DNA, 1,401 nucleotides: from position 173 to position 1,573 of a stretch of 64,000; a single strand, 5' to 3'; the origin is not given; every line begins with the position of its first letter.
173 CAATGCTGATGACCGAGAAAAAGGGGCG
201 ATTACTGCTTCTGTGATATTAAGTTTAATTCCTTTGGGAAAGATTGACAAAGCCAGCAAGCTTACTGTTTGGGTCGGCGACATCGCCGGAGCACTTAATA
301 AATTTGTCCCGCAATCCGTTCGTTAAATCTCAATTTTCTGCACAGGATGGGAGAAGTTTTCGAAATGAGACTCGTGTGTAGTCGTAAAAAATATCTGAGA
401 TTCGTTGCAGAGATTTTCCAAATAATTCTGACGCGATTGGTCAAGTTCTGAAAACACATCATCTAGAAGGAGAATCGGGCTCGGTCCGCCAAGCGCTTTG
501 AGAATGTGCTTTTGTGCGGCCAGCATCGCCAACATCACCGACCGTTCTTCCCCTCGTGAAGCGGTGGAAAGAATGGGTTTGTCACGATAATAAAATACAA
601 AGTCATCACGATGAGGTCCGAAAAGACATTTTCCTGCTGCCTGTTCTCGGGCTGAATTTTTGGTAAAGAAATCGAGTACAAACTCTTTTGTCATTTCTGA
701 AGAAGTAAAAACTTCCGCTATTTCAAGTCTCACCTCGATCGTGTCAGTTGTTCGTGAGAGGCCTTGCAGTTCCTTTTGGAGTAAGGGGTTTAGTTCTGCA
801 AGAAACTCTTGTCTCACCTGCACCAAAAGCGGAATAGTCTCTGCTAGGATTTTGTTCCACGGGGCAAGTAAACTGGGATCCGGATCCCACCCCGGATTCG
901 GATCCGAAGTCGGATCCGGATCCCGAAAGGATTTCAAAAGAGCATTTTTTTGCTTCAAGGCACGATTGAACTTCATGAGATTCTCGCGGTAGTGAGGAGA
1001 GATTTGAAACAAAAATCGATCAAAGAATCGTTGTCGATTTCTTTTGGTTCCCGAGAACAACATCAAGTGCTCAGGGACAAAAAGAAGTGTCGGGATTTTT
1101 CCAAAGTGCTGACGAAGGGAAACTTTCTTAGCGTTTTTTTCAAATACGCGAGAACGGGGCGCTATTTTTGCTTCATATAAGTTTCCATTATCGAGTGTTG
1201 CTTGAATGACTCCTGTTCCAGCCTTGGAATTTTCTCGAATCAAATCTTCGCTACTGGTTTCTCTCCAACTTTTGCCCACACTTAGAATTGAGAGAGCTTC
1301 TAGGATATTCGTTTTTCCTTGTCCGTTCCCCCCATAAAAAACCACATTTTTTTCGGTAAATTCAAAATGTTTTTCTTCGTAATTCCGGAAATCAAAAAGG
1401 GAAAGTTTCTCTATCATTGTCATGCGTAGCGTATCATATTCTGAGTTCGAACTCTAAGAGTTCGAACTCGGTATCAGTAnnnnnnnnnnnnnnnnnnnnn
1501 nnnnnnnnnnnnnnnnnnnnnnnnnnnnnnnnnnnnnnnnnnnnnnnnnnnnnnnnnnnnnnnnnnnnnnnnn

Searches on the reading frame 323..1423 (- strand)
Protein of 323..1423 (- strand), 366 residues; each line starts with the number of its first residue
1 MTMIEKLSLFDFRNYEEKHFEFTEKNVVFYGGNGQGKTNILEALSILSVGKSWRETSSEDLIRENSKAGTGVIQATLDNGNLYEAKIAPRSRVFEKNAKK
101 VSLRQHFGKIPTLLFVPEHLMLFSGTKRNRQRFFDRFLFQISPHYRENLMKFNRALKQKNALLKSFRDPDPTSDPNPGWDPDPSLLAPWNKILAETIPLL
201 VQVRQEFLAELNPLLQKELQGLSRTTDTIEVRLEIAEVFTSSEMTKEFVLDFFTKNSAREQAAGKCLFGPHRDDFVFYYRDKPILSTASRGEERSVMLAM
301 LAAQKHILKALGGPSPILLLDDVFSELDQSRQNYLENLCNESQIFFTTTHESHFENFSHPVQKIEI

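Call 80: find_homologous_proteins(query=window:323-1423:-, max_evalue=1e-40)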
Query window:323-1423:- (366 aa): 227 proteins with E <= 1e-40 among 8000 candidates; the best 120 are listed.
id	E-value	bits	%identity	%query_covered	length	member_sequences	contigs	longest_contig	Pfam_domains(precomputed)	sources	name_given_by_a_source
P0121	1.3e-241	819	100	99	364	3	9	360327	PF13175.13,PF13476.13,PF02463.26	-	-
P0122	4.6e-192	656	82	100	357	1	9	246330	PF13175.13,PF13476.13,PF02463.26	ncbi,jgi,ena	jgi:DNA replication and repair protein RecF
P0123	1.6e-189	648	81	99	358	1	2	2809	PF13175.13,PF13476.13,PF02463.26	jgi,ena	-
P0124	1.4e-186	638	80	99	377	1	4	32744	PF13476.13,PF02463.26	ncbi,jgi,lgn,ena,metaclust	metaclust:\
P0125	1.9e-178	611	77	99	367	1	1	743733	PF13175.13,PF13476.13,PF02463.26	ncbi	-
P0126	4.5e-178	610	78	99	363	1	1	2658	PF13175.13,PF13476.13,PF02463.26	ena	-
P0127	1.3e-176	605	77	99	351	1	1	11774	PF13175.13,PF13476.13,PF02463.26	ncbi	-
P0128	8.8e-175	599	74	100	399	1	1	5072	PF13175.13,PF13476.13,PF02463.26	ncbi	-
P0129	1.3e-137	477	63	99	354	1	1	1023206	PF13175.13,PF13476.13,PF02463.26,PF13304.13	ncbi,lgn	-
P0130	6.4e-135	468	62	99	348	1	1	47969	PF13175.13,PF13476.13,PF02463.26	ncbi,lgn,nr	ncbi:DNA replication and repair protein RecF [Candidatus Gracilibacteria bacterium]|nr:DNA replicati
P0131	8.3e-135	468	73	81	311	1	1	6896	PF13175.13,PF13476.13,PF02463.26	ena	-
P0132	3.0e-132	459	63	99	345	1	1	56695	PF13175.13,PF13476.13,PF02463.26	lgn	-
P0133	3.7e-131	456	62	99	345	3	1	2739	PF13175.13,PF13476.13,PF02463.26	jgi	-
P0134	7.9e-131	455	63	99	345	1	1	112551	PF13175.13,PF13476.13,PF02463.26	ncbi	-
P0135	3.0e-129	449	60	100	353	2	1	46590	PF13175.13,PF13476.13,PF02463.26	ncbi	-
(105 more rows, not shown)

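Call 82: find_encoding_contigs(protein=P0127, flank=10000, max_places=1)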
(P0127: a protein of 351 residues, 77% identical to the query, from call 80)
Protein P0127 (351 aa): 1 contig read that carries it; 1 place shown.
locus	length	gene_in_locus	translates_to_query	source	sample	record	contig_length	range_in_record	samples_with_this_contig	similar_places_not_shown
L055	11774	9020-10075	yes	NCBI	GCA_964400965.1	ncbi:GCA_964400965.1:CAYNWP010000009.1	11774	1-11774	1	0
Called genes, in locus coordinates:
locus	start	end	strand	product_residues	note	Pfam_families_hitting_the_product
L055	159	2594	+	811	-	PF00801:PKD (weak), PF18911:PKD_4 (weak)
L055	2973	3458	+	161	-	-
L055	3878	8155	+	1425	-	PF00395:SLH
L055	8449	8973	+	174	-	-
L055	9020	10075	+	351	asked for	PF02463:SMC_N, PF13175:AAA_15 (weak), PF13476:AAA_23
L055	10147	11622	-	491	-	PF00009:GTP_EFTU (weak), PF00071:Ras (faint), PF01926:MMR_HSR1, PF02421:FeoB_N (weak), PF01926:MMR_HSR1, PF02421:FeoB_N (weak), PF00009:GTP_EFTU, PF14714:KH_dom-like, +4 more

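Call 83: find_encoding_contigs(protein=P0129, flank=10000, max_places=1)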
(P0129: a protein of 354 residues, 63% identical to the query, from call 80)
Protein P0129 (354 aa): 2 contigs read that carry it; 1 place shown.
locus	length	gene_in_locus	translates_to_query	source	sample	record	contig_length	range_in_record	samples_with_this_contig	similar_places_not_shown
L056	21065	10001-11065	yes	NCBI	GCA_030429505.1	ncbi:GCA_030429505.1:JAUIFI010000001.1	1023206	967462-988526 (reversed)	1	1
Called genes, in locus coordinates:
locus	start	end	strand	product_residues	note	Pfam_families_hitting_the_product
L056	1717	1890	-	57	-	-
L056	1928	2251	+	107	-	-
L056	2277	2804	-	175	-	PF05239:PRC (faint)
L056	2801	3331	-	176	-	PF01195:Pept_tRNA_hydro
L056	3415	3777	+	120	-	PF04977:DivIC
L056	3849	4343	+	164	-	PF00882:Zn_dep_PLPC, PF04307:YdjM (weak)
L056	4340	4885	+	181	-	PF01066:CDP-OH_P_transf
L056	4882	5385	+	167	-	PF01864:CarS-like, PF01148:CTP_transf_1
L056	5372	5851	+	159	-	PF04608:PgpA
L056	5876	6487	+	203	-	PF02525:Flavodoxin_2, PF03358:FMN_red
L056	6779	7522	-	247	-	PF26593:TraC-like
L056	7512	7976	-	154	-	PF12666:PrgI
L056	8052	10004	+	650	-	PF01336:tRNA_anti-codon, PF00152:tRNA-synt_2, PF09391:DUF2000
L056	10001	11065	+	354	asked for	PF02463:SMC_N, PF13175:AAA_15 (faint), PF13476:AAA_23, PF13304:AAA_21 (faint)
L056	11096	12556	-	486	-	PF00005:ABC_tran (faint), PF00071:Ras (faint), PF01926:MMR_HSR1, PF02421:FeoB_N, PF00009:GTP_EFTU, PF01926:MMR_HSR1, PF02421:FeoB_N, PF14714:KH_dom-like, +4 more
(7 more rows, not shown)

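Call 85: find_encoding_contigs(protein=P0132, flank=10000, max_places=1)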
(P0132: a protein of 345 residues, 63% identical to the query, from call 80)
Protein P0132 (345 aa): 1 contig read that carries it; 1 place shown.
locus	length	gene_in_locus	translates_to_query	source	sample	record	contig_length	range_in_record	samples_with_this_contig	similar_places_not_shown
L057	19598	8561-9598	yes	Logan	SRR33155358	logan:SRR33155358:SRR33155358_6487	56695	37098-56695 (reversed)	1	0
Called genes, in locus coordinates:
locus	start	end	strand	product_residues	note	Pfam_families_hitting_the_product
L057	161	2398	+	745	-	PF18911:PKD_4 (faint), PF00801:PKD (weak)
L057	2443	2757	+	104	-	-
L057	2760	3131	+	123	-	-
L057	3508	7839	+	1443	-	PF00395:SLH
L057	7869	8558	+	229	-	-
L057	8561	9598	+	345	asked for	PF02463:SMC_N, PF13175:AAA_15 (weak), PF13476:AAA_23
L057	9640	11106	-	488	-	PF00005:ABC_tran (faint), PF00009:GTP_EFTU (weak), PF01926:MMR_HSR1, PF02421:FeoB_N, PF00009:GTP_EFTU, PF01926:MMR_HSR1, PF02421:FeoB_N, PF14714:KH_dom-like, +6 more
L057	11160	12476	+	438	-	PF08245:Mur_ligase_M, PF02875:Mur_ligase_C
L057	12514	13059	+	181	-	PF01765:RRF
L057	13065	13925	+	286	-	PF08478:POTRA_1 (faint)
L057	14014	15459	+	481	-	PF02789:Peptidase_M17_N, PF00883:Peptidase_M17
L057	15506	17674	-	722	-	-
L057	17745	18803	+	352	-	PF13439:Glyco_transf_4, PF13579:Glyco_trans_4_4, PF00534:Glycos_transf_1, PF13692:Glyco_trans_1_4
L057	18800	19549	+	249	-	PF01061:ABC2_membrane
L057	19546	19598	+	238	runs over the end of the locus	PF00005:ABC_tran, PF13304:AAA_21 (faint)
